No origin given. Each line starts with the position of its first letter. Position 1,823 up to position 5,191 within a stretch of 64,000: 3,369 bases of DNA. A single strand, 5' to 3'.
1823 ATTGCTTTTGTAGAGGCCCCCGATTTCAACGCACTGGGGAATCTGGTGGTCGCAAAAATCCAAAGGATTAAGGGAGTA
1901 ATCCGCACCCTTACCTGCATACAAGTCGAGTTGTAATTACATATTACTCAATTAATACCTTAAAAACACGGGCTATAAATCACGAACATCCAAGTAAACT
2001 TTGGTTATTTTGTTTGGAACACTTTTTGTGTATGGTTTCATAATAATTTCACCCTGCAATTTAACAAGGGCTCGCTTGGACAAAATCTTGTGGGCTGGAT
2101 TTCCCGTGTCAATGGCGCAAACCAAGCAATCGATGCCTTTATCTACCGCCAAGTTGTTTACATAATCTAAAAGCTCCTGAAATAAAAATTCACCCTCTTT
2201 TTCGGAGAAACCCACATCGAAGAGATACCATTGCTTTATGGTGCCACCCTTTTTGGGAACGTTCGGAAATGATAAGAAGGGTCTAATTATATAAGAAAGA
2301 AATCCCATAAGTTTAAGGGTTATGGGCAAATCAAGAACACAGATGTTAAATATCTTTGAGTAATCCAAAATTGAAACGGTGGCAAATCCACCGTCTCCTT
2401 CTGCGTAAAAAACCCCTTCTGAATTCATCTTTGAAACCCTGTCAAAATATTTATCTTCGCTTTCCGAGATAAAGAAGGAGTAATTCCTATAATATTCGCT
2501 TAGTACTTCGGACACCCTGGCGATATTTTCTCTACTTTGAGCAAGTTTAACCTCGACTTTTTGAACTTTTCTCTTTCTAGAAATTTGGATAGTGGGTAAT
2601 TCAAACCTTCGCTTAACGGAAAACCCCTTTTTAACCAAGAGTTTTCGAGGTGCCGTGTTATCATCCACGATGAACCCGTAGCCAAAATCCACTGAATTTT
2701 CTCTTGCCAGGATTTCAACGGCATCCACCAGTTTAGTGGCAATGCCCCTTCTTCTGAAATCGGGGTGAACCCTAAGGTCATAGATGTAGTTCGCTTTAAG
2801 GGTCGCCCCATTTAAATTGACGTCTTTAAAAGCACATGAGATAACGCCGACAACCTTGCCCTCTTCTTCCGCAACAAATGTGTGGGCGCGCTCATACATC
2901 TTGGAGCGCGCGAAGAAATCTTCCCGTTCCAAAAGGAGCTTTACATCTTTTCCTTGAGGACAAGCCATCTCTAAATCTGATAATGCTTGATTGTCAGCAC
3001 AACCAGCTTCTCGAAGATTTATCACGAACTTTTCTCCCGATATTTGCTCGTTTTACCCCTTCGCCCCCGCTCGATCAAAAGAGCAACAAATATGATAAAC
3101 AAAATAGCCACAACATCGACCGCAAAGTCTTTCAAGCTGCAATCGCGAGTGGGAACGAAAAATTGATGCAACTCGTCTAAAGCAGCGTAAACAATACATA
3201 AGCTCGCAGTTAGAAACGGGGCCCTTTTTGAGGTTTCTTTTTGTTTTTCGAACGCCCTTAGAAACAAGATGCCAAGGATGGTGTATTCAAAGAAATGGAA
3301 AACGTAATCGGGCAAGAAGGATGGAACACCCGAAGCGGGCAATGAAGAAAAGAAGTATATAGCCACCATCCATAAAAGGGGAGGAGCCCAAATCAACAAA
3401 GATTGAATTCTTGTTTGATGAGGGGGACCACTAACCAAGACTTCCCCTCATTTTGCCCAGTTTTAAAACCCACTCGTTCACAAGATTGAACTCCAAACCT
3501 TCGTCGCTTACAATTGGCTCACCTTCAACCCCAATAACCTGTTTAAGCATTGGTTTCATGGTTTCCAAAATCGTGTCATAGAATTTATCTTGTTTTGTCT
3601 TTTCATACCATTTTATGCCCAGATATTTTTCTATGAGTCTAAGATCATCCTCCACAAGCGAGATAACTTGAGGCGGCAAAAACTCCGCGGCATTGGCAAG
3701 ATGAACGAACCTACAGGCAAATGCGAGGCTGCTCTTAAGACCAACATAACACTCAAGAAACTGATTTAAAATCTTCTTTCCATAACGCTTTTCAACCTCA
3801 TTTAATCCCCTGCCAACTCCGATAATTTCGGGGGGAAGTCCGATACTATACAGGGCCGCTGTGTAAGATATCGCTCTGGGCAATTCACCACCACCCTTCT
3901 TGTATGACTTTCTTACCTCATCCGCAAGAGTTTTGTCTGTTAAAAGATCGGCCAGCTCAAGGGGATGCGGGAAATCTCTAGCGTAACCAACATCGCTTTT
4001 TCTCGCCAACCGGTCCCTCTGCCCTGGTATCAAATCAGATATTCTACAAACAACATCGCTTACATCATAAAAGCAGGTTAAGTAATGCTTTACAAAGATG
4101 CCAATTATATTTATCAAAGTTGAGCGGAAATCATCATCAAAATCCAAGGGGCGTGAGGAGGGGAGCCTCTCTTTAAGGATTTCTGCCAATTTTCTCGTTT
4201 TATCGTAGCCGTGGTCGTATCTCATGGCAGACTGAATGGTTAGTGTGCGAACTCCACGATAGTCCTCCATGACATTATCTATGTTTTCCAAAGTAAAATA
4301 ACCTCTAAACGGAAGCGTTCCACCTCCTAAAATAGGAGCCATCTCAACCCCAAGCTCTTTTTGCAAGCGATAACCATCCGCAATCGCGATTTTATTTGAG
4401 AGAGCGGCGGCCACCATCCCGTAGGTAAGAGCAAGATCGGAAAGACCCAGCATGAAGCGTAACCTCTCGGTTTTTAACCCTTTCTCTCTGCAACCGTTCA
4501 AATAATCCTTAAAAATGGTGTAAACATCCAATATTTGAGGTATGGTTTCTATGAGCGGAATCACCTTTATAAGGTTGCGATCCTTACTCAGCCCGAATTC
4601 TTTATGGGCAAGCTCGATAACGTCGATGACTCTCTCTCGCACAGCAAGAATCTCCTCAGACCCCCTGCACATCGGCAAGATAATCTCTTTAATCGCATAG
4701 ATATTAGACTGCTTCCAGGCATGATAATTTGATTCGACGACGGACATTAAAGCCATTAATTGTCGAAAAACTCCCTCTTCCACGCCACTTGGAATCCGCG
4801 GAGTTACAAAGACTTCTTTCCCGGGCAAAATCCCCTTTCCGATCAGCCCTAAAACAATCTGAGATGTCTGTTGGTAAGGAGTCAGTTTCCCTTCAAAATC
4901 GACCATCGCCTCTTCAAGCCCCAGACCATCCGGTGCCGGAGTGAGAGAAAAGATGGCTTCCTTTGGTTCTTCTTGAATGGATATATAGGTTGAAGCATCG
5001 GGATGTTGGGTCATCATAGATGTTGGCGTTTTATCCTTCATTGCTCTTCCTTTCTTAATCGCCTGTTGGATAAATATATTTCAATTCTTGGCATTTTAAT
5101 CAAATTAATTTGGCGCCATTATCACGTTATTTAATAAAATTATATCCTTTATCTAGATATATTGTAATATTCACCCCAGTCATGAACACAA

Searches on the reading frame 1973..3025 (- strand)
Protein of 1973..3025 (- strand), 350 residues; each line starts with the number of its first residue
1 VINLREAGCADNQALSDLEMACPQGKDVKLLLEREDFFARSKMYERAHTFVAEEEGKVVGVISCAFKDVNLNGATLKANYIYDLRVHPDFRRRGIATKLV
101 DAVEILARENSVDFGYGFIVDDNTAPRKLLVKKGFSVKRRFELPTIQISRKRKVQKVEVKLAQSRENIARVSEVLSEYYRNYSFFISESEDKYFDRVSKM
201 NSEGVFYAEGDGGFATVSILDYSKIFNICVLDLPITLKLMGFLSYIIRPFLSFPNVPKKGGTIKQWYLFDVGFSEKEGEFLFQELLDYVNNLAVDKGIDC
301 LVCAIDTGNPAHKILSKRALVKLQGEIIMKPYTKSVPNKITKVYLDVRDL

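Call 26: search_protein_families(library=pfam, proteins=[window:1973-3025:-], max_evalue=0.00001)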
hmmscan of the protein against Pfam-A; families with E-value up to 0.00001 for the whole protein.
window:1973-3025:- (350 aa): 4 families
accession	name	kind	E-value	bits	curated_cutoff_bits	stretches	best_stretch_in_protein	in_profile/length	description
PF00583.31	Acetyltransf_1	-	3.3e-15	56.8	20.7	1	37-135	24-116/116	Acetyltransferase (GNAT) family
PF13508.13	Acetyltransf_7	-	5.5e-12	46.3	27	1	46-136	2-83/84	Acetyltransferase (GNAT) domain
PF13527.13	Acetyltransf_9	-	6.5e-12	46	25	1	38-116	32-110/127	Acetyltransferase (GNAT) domain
PF13673.13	Acetyltransf_10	-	1.2e-08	35.4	23.6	1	44-115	28-88/128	Acetyltransferase (GNAT) domain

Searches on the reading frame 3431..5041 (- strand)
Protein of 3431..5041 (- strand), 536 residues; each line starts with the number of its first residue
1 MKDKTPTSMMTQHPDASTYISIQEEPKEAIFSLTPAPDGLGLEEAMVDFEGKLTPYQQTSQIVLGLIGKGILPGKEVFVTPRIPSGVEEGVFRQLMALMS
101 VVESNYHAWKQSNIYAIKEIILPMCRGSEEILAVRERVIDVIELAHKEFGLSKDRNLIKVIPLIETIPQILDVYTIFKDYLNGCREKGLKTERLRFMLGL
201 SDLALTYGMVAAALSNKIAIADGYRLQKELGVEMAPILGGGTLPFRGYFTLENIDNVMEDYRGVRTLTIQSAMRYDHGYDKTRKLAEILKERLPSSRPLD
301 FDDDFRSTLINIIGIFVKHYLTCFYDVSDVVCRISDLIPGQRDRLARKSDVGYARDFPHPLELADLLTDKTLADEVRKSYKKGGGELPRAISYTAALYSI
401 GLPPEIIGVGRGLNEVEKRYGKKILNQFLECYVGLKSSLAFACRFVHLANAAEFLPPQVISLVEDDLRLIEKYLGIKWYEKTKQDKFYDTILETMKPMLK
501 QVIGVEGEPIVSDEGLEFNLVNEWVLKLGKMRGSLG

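Call 26: search_protein_families(library=pfam, proteins=[window:3431-5041:-], max_evalue=0.00001)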
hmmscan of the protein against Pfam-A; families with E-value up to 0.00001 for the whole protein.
window:3431-5041:- (536 aa): 1 family
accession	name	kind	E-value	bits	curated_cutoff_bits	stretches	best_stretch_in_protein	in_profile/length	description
PF14010.12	PEPcase_2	-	2.1e-116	389.8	25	1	6-536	2-493/493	Phosphoenolpyruvate carboxylase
